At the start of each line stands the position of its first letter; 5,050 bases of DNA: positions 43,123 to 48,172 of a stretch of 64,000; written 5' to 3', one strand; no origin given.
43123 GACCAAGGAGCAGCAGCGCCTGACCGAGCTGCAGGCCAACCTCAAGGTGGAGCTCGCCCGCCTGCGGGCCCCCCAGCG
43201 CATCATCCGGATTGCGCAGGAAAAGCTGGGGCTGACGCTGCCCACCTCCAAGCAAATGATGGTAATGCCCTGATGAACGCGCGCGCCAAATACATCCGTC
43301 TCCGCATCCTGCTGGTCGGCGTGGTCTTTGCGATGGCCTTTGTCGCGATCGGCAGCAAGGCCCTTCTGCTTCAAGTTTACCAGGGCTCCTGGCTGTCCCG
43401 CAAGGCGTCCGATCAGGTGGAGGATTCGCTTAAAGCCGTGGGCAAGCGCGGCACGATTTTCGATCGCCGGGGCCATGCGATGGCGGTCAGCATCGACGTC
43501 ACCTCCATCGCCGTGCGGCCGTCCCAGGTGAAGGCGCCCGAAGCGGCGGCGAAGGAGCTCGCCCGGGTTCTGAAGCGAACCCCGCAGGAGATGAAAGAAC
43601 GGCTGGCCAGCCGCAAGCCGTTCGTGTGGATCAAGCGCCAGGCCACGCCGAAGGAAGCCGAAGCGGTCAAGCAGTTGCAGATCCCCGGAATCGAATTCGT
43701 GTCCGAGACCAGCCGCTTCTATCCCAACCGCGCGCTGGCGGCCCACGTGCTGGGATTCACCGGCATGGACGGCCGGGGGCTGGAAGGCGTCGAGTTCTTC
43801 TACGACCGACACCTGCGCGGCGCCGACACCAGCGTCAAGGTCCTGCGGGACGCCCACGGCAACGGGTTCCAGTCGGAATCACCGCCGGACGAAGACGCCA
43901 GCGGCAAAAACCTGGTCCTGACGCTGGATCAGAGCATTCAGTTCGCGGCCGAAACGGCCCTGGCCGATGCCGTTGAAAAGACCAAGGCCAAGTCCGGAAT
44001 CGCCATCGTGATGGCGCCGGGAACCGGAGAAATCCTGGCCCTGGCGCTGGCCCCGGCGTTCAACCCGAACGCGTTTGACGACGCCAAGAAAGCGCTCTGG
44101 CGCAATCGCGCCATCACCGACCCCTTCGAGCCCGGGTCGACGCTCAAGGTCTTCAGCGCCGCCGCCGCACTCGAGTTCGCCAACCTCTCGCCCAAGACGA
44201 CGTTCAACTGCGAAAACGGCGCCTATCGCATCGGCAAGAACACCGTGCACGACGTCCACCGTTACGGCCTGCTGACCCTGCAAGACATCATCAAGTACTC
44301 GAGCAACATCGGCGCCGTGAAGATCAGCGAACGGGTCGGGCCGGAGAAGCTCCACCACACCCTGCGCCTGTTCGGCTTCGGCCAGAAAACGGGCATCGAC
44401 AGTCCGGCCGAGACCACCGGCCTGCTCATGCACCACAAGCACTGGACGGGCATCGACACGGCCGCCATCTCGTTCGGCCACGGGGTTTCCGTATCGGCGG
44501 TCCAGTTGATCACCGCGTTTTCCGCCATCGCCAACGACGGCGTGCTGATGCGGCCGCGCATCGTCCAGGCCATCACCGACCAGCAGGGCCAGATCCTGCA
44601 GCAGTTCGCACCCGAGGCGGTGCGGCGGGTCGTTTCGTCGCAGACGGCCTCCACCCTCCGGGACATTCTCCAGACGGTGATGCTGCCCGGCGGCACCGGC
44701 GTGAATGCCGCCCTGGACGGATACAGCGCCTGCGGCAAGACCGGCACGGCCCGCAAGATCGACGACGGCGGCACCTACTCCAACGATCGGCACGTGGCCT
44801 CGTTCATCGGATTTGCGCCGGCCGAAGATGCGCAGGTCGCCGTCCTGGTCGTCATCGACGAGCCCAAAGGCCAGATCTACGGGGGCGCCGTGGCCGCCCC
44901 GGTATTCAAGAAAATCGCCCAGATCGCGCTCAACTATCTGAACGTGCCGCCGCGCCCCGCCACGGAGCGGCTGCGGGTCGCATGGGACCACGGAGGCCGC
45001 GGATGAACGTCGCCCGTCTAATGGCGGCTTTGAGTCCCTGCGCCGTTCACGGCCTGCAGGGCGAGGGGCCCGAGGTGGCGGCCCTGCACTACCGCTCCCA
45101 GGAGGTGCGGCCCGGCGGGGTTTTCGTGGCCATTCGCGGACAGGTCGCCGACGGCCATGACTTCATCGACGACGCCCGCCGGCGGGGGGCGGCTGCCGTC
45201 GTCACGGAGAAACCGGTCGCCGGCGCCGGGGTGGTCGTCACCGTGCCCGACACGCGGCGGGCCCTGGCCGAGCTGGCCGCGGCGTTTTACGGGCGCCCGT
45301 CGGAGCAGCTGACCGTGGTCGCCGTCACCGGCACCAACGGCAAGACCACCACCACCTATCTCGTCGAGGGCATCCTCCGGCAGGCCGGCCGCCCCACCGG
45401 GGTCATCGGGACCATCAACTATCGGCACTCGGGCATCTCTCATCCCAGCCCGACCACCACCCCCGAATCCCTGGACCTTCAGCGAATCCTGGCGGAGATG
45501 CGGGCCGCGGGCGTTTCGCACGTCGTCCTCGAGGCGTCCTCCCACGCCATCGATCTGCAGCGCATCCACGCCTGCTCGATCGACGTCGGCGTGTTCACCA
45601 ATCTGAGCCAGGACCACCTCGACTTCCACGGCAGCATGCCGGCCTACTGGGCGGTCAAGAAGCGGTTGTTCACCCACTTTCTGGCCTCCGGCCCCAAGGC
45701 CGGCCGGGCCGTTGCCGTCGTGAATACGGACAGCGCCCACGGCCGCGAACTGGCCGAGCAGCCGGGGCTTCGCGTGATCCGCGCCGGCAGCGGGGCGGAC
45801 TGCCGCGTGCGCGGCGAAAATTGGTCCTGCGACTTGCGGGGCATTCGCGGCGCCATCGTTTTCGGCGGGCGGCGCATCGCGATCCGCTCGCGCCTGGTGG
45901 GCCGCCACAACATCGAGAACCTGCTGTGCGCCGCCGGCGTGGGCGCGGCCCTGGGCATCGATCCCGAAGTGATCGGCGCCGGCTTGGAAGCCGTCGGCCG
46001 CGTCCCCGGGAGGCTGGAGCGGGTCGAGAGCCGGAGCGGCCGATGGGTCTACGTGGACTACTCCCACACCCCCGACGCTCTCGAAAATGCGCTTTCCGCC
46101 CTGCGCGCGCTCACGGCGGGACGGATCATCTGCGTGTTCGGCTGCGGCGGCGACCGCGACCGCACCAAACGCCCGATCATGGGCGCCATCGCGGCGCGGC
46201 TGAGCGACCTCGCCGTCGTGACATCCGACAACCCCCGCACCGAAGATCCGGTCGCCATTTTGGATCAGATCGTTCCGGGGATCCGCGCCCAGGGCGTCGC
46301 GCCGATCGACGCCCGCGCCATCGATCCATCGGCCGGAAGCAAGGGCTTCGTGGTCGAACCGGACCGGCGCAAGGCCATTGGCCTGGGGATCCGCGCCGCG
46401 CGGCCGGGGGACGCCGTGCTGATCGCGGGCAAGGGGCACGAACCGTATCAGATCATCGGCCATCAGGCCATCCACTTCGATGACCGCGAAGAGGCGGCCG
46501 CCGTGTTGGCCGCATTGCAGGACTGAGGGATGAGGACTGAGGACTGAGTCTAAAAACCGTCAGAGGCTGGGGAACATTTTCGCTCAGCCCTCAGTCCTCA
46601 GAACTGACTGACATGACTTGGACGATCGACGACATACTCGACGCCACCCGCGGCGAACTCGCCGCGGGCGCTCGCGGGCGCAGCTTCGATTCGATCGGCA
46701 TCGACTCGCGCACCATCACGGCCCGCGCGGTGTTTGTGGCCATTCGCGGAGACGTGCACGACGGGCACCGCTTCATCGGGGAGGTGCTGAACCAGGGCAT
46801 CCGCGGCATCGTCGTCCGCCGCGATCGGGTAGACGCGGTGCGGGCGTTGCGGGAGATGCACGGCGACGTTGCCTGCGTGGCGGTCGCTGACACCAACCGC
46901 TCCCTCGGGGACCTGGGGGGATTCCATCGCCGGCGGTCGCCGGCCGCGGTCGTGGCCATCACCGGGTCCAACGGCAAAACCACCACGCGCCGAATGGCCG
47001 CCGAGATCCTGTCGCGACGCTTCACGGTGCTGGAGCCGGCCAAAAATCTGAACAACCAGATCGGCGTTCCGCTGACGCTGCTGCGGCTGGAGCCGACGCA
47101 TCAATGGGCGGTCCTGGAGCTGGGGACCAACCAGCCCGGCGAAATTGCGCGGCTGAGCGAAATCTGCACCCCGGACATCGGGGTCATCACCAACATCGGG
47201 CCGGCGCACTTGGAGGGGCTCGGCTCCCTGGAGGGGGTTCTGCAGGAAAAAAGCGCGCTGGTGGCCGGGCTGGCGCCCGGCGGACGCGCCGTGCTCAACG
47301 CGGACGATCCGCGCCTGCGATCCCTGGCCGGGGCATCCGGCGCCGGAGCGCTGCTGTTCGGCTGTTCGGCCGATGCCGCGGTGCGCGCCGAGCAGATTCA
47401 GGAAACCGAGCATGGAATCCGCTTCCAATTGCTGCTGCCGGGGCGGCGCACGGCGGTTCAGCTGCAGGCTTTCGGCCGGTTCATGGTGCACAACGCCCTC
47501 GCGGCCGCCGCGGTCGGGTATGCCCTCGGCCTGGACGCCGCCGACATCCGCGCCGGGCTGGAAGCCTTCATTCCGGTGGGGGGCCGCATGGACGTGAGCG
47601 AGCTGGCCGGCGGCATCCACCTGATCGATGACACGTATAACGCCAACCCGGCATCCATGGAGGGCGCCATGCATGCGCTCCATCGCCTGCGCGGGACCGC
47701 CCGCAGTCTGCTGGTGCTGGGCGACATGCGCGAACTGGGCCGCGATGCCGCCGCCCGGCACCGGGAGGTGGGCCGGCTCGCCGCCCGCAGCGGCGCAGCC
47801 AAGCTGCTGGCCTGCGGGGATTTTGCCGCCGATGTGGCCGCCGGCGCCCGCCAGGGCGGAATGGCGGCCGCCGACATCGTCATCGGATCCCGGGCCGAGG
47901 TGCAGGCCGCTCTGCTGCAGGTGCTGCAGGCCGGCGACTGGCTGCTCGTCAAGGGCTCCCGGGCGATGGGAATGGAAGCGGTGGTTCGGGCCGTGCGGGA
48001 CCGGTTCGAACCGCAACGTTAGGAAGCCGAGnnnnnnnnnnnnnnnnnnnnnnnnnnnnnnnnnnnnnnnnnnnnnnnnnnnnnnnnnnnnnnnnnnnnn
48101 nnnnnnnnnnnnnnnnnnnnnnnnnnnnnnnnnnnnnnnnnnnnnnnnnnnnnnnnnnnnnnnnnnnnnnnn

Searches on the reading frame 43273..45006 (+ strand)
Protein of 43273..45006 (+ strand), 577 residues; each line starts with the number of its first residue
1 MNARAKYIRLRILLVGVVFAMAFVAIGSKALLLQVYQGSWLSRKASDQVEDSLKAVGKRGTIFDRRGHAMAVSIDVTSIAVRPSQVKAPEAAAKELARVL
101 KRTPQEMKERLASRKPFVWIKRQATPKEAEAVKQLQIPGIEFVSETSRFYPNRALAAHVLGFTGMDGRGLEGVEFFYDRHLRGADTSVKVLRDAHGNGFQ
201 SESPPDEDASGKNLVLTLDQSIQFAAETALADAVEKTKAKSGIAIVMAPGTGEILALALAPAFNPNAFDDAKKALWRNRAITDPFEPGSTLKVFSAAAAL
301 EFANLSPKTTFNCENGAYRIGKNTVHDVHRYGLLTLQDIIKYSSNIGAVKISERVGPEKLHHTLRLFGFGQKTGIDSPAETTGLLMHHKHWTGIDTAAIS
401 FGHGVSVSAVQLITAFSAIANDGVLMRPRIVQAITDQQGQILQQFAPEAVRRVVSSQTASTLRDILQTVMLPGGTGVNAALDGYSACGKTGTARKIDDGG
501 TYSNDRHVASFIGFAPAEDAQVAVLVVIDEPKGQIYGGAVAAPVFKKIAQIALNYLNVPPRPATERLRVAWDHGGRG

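Call 63: search_protein_families(library=pfam, proteins=[window:43273-45006:+], max_evalue=0.00001)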
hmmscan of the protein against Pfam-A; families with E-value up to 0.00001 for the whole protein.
window:43273-45006:+ (577 aa): 2 families
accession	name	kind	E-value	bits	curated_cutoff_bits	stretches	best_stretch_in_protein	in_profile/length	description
PF00905.27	Transpeptidase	-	1.4e-80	271.2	22.1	1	242-549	1-298/299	Penicillin binding protein transpeptidase domain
PF03717.20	PBP_dimer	-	4.5e-20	73.2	24.4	1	57-197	4-174/180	Penicillin-binding Protein dimerisation domain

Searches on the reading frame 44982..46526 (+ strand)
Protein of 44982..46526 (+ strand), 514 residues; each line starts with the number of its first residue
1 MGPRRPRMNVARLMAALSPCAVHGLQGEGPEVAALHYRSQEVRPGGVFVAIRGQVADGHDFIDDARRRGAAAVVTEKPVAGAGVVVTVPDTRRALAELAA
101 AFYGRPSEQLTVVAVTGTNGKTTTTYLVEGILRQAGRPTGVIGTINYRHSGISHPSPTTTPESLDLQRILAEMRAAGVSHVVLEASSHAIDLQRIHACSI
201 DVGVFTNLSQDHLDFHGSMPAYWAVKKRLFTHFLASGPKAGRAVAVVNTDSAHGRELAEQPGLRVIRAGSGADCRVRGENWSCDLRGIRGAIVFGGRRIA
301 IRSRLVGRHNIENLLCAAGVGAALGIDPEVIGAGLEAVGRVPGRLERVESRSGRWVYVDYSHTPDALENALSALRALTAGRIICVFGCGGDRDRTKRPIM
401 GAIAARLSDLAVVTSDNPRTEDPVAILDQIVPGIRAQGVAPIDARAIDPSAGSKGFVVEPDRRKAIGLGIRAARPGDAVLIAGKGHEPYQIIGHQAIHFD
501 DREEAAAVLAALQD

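Call 63: search_protein_families(library=pfam, proteins=[window:44982-46526:+], max_evalue=0.00001)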
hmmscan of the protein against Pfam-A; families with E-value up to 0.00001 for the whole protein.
window:44982-46526:+ (514 aa): 3 families
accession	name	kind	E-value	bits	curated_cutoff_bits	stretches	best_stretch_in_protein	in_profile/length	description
PF08245.18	Mur_ligase_M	-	1.9e-48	165.5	24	1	115-320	1-199/200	Mur ligase middle domain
PF02875.26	Mur_ligase_C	-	3.2e-33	115.7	28.4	1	343-485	1-127/127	Mur ligase, glutamate ligase domain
PF01225.30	Mur_ligase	-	6.2e-11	43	21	1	33-103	3-95/95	Mur ligase family, catalytic domain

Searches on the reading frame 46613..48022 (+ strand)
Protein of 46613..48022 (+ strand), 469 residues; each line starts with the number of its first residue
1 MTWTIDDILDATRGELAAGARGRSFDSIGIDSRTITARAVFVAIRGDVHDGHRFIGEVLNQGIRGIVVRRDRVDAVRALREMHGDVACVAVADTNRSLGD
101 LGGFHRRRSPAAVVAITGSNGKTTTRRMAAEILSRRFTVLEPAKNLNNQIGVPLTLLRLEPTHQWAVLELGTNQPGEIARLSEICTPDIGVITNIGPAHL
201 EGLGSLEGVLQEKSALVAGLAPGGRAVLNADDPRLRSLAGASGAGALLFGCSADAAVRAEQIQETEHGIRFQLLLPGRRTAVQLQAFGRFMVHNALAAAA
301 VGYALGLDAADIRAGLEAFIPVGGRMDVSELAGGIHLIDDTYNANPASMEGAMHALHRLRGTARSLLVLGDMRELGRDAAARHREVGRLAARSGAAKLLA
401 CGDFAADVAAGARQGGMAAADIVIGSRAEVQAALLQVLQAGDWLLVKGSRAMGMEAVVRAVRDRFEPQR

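Call 63: search_protein_families(library=pfam, proteins=[window:46613-48022:+], max_evalue=0.00001)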
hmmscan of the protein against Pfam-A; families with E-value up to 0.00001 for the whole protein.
window:46613-48022:+ (469 aa): 3 families
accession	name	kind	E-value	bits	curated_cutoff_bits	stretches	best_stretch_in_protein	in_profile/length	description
PF08245.18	Mur_ligase_M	-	2e-47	162.2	24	1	116-301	1-199/200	Mur ligase middle domain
PF02875.26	Mur_ligase_C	-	1e-18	68.8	28.4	1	324-450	1-127/127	Mur ligase, glutamate ligase domain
PF01225.30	Mur_ligase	-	1.3e-06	29.1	21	1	27-72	4-54/95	Mur ligase family, catalytic domain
